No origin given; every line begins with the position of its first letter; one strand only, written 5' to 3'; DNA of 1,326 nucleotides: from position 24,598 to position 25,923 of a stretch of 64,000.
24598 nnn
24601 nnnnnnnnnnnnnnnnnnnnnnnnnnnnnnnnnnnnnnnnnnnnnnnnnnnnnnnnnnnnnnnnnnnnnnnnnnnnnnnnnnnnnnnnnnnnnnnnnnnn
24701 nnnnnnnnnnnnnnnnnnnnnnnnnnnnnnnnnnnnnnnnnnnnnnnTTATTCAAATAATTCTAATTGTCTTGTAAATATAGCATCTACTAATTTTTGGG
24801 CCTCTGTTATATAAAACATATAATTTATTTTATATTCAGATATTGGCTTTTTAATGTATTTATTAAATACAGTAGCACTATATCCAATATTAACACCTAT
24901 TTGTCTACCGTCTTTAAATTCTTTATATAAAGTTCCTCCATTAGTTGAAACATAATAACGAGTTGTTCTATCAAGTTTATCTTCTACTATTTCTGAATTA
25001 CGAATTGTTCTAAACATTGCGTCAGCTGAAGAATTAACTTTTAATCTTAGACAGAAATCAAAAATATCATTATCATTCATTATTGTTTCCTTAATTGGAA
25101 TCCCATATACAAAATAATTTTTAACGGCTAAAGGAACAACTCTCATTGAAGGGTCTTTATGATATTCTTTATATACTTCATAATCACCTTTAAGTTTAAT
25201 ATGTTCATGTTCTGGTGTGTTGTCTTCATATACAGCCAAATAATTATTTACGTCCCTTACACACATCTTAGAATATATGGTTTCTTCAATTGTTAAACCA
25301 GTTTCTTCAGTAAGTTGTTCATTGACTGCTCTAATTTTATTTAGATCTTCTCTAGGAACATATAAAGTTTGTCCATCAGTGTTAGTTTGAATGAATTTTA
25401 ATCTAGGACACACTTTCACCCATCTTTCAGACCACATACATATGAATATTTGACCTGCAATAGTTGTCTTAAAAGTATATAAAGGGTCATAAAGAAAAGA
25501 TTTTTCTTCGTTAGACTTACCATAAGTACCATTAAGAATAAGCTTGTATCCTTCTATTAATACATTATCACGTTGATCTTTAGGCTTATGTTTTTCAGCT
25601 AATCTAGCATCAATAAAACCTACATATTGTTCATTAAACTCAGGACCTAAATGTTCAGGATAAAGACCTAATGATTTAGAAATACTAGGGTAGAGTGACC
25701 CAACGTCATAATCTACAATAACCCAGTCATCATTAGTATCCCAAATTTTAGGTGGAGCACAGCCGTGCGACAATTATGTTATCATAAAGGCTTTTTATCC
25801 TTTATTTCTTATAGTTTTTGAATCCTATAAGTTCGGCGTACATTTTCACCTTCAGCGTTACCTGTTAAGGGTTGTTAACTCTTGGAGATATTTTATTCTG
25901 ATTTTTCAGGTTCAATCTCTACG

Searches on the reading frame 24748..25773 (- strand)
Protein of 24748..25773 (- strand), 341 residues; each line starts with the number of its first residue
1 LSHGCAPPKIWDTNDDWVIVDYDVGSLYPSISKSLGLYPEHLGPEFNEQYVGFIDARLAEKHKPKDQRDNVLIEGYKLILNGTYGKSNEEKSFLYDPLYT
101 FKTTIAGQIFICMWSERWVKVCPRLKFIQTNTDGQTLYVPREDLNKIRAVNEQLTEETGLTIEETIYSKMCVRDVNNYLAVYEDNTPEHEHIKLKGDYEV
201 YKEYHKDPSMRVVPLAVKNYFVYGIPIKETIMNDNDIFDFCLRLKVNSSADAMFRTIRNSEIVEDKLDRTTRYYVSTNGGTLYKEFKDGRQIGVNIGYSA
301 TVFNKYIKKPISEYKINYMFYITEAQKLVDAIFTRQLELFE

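Call 3: search_protein_families(library=pfam, proteins=[window:24748-25773:-], max_evalue=0.01)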
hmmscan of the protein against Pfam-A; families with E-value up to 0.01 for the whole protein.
window:24748-25773:- (341 aa): 0 families

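Call 47: search_protein_families(library=phrogs, proteins=[window:24748-25773:-], max_evalue=0.001)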
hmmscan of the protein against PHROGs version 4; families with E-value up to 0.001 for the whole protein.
window:24748-25773:- (341 aa): 4 families
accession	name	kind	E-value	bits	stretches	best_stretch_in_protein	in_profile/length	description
phrog_1252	-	DNA, RNA and nucleotide metabolism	6.2e-86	290.4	1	3-334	335-653/663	DNA polymerase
phrog_18505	-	DNA, RNA and nucleotide metabolism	1.6e-50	173.3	1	35-289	5-249/349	DNA polymerase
phrog_15833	-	DNA, RNA and nucleotide metabolism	6e-19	69.5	1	196-284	10-100/192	DNA polymerase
phrog_262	-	DNA, RNA and nucleotide metabolism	1.1e-05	24.8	0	63-133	503-580/856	DNA polymerase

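Call 48: search_dna_similar(query=window:24748-25773:-, collection=phages, mode=protein, max_rows=25)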
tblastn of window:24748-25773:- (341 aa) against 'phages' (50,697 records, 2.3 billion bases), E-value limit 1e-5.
Records with a match: 951; places in all: 955; records where one place covers at least 80% of the query: 664.
Best place of each record, by identity: <60% 951.
By first word of the organism name: Enterococcus 127; Rheinheimera 115; Pseudomonas 98; Vibrio 90; Klebsiella 77; Escherichia 56; uncultured 41; Leuconostoc 36; Rhodobacter 30; Flavobacterium 29; and 60 more.
By host as written in the record: - 126; Rheinheimera sp. BAL341 115; Klebsiella pneumoniae 46; Enterococcus faecalis 39; Pseudomonas aeruginosa 31; Rhodobacter capsulatus YW1 30; Escherichia coli 23; Stenotrophomonas maltophilia 14; and 264 more.
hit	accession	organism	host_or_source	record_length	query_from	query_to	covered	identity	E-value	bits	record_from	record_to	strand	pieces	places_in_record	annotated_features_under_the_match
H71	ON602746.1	Klebsiella phage VLCpiS10a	Klebsiella pneumoniae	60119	3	329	96%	37.6%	2e-47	177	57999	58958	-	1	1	DNA polymerase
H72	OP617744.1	Klebsiella phage KP13-27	Klebsiella pneumoniae KP13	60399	3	329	96%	37.6%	5e-47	176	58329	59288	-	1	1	hypothetical protein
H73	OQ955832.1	Escherichia phage vB_EcoS_PJ16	Multidrug resistant Escherichia coli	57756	3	329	96%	37.3%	3e-46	173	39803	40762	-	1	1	PJ16_073: DNA polymerase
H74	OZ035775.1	Sashavirus BDX09P1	-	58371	3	329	96%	37.3%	4e-46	173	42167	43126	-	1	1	record has no annotation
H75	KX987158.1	Salmonella phage vB_SenS_Sasha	Salmonella enterica subsp. enterica ...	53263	3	329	96%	37.3%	8e-46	172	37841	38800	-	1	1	putative DNA polymerase | terminator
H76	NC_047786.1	Salmonella phage vB_SenS_Sasha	Salmonella enterica subsp. enterica ...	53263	3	329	96%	37.3%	8e-46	172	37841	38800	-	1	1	DNA polymerase | terminator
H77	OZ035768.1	Sashavirus 536P12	-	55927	3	329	96%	37.3%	8e-46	172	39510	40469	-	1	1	record has no annotation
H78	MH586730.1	Salmonella phage Solent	Salmonella enterica subsp. enterica ...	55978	3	329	96%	37.3%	8e-46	172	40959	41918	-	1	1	DNA polymerase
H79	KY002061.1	Salmonella phage vB_SenS_Sergei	Salmonella enterica subsp. enterica ...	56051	3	329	96%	37.3%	8e-46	172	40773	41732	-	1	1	putative DNA polymerase | terminator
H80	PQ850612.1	Escherichia phage KarinMuster_Bas82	Escherichia coli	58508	3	329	96%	37.3%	9e-46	172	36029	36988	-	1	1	DNA polymerase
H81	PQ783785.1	Escherichia phage PDP46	Escherichia coli HS(pFamp)R (ATCC ...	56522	3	329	96%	37.3%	9e-46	172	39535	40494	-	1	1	DNA polymerase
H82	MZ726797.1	Escherichia phage vB_EcoS_AVIO78A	Escherichia coli O78 Strain ECL23026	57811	3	329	96%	37.3%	1e-45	172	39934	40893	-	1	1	DNA polymerase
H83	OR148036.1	Klebsiella phage e270.1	Klebsiella pneumoniae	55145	3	329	96%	37.0%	8e-46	172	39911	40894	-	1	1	hypothetical protein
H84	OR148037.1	Klebsiella phage e270.2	Klebsiella pneumoniae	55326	3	329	96%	37.0%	8e-46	172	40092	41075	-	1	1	hypothetical protein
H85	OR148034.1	Klebsiella phage phi_270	Klebsiella pneumoniae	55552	3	329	96%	37.0%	8e-46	172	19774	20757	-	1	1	hypothetical protein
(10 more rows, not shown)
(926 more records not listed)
